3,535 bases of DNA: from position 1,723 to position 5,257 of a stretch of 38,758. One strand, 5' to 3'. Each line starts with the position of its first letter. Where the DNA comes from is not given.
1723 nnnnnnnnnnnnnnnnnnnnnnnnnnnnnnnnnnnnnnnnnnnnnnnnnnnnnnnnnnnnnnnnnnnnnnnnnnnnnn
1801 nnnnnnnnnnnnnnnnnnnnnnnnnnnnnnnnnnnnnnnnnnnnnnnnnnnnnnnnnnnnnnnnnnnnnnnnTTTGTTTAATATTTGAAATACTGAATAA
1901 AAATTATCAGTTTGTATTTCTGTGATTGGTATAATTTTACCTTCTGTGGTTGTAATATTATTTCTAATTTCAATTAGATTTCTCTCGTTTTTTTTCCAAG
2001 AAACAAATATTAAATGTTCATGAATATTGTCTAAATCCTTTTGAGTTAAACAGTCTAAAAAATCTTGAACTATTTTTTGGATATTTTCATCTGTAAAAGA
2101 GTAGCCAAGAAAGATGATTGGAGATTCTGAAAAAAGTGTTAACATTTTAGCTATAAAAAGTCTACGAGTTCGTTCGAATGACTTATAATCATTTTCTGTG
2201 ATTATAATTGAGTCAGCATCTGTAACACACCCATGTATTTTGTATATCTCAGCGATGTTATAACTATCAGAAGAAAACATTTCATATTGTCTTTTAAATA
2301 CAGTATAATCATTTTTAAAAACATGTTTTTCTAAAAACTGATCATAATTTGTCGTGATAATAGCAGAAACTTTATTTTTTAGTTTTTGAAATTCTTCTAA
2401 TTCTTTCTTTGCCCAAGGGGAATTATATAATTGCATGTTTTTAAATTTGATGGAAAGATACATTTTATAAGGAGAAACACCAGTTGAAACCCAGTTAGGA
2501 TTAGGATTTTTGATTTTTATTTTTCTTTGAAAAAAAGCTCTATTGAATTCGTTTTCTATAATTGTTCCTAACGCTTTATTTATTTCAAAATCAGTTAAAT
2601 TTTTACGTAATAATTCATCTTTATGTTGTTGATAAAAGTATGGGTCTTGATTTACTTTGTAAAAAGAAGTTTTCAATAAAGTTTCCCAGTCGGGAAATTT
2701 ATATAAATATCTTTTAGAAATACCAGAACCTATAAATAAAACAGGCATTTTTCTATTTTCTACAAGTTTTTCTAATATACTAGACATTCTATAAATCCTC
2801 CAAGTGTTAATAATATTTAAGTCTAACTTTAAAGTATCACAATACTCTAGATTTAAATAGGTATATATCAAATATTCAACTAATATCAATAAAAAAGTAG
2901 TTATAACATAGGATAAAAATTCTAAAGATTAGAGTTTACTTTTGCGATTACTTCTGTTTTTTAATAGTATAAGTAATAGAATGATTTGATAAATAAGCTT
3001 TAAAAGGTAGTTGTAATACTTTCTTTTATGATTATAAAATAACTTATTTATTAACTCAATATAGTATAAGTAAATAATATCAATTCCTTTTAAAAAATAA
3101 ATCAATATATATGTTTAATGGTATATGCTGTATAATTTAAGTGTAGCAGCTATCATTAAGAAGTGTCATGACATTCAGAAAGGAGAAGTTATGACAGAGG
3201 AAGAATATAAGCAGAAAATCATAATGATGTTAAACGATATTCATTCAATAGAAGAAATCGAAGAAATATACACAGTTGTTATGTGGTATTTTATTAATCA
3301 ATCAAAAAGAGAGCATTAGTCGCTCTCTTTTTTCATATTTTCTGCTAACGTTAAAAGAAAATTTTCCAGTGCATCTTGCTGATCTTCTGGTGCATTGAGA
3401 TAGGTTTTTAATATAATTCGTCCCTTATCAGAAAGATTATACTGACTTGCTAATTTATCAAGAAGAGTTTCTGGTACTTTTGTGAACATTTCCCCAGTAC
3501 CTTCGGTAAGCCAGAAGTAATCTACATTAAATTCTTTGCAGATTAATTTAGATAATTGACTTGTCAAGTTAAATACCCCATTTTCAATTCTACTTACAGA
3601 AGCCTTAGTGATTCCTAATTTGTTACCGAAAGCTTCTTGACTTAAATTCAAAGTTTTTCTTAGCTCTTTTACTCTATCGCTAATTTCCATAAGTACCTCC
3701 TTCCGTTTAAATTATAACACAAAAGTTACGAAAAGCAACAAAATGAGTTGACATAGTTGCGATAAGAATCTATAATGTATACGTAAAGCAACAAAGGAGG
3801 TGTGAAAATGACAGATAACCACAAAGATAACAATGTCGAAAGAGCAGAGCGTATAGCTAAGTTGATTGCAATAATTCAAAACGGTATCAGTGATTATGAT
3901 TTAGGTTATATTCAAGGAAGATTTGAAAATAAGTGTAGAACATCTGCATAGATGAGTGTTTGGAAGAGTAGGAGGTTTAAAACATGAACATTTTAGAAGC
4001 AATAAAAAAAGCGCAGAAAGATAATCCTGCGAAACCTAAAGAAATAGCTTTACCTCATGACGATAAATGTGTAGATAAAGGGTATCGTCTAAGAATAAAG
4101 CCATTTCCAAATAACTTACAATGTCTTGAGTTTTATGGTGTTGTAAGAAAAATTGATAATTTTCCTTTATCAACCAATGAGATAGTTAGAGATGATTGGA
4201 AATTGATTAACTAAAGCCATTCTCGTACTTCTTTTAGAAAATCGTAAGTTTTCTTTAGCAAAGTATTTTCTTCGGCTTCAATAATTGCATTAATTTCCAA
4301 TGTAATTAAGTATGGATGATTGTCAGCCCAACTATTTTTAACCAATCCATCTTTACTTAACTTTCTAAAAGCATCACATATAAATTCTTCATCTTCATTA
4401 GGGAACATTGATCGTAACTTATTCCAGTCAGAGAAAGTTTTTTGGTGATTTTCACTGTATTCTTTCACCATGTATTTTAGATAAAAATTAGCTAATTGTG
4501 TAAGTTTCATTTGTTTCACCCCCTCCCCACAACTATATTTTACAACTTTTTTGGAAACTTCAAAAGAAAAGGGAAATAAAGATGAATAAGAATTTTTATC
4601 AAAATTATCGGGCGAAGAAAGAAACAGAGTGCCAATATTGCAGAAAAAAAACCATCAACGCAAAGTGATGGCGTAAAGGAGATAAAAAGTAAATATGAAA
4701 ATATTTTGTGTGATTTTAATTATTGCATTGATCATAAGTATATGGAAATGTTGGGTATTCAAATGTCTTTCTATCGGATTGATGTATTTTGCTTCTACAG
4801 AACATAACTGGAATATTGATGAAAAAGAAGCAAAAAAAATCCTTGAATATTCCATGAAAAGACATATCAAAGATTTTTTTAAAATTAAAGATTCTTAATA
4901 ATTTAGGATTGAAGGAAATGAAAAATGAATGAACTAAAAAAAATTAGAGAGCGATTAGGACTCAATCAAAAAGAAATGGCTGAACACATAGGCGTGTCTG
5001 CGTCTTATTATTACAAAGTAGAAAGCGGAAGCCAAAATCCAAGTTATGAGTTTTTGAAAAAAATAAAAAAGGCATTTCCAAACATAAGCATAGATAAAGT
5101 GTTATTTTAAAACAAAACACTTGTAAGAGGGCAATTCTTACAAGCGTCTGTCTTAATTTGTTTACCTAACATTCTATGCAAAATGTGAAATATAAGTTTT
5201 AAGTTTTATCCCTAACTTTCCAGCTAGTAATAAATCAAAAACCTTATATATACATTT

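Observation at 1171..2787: Stand-alone SIR2-like protein with an unassignable C-terminal domain in the integrase/repressor moron slot: candidate single-gene NADase defence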

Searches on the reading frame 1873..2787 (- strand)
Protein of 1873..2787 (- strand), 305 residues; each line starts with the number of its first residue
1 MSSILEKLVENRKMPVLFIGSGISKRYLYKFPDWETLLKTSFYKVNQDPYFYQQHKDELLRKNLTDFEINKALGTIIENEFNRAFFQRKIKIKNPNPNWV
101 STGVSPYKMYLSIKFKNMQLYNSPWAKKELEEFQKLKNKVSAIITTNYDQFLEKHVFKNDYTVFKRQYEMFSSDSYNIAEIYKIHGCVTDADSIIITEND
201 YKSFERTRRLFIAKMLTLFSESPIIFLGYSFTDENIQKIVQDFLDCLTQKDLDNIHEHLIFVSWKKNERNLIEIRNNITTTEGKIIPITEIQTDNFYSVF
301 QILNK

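Call 43: search_solved_structures(query=window:1873-2787:-, max_evalue=0.01, show_alignments=5)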
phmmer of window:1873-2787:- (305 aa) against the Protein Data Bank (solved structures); distinct sequences matched with E-value up to 0.01: 9.
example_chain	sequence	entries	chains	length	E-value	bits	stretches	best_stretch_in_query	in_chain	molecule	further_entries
7uxt_B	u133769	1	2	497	6.5e-10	42.2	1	139-250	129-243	USG protein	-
8wc0_A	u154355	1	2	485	6.8e-08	35.6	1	140-240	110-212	NAD(+) hydrolase ThsA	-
8zsf_D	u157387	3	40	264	3.1e-06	30.1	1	138-241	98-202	Sir2 family NAD-dependent protein deacetylase | KomC, SIR2 domain protein, NADase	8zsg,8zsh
6lhx_A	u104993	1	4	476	5.7e-06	29.3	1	140-242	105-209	ThsA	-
9v0g_E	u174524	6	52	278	8.8e-06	28.6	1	142-240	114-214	NAD-dependent protein deacetylase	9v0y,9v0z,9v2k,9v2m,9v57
9xvc_H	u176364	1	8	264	3.1e-05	26.9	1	138-241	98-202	KomC(H146N), a SIR2-domain NADase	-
8bto_A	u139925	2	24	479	5.7e-05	26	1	140-242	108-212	NAD(+) hydrolase ThsA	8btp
8zsi_E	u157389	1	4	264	6.6e-05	25.8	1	138-241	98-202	Sir2 family NAD-dependent protein deacetylase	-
9v12_i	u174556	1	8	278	0.0021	20.9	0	143-240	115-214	NAD-dependent protein deacetylase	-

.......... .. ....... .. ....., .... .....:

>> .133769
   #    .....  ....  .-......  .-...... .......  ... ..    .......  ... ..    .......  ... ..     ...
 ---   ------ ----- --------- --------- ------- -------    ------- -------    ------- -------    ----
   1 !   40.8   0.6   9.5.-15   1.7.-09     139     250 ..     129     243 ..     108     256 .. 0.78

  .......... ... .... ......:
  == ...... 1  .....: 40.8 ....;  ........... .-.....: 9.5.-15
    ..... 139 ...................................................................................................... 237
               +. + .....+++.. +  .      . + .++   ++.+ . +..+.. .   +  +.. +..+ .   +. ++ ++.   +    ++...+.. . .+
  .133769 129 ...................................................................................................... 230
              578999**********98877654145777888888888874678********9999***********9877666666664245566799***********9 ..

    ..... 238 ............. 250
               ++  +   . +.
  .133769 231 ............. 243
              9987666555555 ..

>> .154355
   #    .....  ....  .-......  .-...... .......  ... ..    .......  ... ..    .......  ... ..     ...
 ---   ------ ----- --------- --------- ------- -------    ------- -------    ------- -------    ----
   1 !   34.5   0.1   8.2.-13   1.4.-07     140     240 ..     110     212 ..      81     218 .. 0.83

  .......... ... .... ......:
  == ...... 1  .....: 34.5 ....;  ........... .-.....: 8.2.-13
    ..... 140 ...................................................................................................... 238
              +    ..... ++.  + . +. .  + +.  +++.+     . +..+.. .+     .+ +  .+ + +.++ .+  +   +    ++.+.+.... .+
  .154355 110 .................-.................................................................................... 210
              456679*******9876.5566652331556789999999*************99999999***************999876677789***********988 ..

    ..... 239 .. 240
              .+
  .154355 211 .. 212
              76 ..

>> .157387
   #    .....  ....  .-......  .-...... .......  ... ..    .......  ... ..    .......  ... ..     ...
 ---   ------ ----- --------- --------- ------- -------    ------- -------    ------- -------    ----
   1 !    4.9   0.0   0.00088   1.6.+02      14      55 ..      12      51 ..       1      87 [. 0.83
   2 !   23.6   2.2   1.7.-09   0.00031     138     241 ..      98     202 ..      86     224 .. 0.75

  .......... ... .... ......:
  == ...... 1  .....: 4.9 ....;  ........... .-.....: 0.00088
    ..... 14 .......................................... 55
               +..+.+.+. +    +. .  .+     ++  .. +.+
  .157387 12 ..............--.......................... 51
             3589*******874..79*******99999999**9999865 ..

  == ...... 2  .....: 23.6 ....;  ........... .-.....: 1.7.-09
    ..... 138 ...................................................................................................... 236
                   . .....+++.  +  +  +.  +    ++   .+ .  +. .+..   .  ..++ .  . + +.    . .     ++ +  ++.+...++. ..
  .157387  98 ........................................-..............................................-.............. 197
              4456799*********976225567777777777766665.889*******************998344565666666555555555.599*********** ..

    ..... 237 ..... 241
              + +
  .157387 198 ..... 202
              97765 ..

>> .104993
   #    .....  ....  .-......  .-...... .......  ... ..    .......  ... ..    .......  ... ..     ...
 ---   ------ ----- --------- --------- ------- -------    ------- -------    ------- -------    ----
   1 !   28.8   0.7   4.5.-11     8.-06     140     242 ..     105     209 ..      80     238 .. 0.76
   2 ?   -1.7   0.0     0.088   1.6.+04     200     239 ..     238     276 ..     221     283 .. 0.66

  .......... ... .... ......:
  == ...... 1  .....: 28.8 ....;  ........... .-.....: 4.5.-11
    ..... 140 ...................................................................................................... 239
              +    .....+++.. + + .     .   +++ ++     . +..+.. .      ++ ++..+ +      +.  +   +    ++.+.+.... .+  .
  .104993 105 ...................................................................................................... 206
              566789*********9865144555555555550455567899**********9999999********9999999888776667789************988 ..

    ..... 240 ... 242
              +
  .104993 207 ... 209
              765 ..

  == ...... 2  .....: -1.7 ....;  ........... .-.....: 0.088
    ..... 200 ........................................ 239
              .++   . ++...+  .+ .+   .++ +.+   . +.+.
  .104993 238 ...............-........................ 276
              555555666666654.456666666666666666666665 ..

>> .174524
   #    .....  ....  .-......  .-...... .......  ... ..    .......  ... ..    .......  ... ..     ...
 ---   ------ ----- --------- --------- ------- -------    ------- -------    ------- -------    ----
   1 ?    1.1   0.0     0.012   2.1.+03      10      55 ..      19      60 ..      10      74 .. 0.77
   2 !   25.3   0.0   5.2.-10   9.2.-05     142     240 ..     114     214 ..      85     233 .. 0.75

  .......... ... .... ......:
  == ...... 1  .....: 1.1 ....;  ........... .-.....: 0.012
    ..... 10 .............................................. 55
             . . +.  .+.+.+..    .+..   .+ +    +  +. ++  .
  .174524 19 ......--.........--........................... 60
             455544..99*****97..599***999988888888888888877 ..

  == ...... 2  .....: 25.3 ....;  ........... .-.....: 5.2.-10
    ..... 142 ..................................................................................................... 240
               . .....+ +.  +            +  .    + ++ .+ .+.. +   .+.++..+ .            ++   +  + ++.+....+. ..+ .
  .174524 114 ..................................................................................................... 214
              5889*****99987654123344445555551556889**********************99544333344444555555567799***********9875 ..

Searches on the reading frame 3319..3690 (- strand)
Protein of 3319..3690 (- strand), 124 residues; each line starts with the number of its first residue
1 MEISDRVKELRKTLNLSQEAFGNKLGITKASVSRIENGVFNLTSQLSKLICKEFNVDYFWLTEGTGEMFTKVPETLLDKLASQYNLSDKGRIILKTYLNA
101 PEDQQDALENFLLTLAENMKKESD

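Call 18: search_protein_families(library=pfam, proteins=[window:3319-3690:-], max_evalue=0.01)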
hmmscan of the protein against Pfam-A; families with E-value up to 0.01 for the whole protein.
window:3319-3690:- (124 aa): 5 families
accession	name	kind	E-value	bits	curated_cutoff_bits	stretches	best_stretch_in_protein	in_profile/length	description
PF01381.28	HTH_3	-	8.8e-13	48.5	23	1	7-61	1-55/55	Helix-turn-helix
PF12844.13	HTH_19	-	6.6e-09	36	30.2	1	6-67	3-64/64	Helix-turn-helix domain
PF13560.12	HTH_31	-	8.8e-07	29.6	27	1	4-38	3-37/64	Helix-turn-helix domain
PF22495.2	HTH_92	-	6.5e-06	25.8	27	1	8-38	1-31/45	RsaL-like HTH domain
PF13744.12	HTH_37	-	0.00057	20.1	27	1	5-42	21-58/80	Helix-turn-helix domain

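Call 71: search_protein_families(library=padloc, proteins=[window:3319-3690:-], max_evalue=0.001)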
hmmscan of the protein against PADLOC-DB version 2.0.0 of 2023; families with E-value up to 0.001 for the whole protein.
window:3319-3690:- (124 aa): 7 families
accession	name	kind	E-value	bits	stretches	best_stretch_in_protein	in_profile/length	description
PDLC02926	HTH_VI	-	9.7e-09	33.4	1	3-58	2-57/92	-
PDLC03951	RmrA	-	1.3e-05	22.4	1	4-67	10-73/400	-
PDLC03665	Control_protein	-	9.7e-05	20.6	1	4-42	10-49/77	control protein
PDLC03312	MTase_II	-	0.0001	18.1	1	6-75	64-133/1344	Type II methyltransferase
PDLC03952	RmrA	-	0.00018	18.5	1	3-69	23-89/395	-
PDLC03947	RmrA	-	0.0004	17.3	1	3-60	12-71/383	-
PDLC03954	RmrA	-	0.00042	17.3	1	5-70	13-78/380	-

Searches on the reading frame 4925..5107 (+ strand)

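Call 18: search_protein_families(library=pfam, proteins=[window:4925-5107:+], max_evalue=0.01)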
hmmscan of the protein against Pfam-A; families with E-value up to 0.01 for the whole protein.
window:4925-5107:+ (61 aa): 5 families
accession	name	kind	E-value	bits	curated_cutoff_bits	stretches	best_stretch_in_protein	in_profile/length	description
PF01381.28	HTH_3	-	1.5e-15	57.4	23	1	4-57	1-53/55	Helix-turn-helix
PF12844.13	HTH_19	-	2.4e-11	43.8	30.2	1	4-50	4-50/64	Helix-turn-helix domain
PF13560.12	HTH_31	-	7.2e-11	42.7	27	1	3-47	5-50/64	Helix-turn-helix domain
PF15731.11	MqsA_antitoxin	-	0.00086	19.9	30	1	3-47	73-117/131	Antitoxin component of bacterial toxin-antitoxin system, MqsA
PF20432.4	Xre-like-HTH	-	0.0039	17.9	25.8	1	5-29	16-40/63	Antitoxin Xre-like helix-turn-helix domain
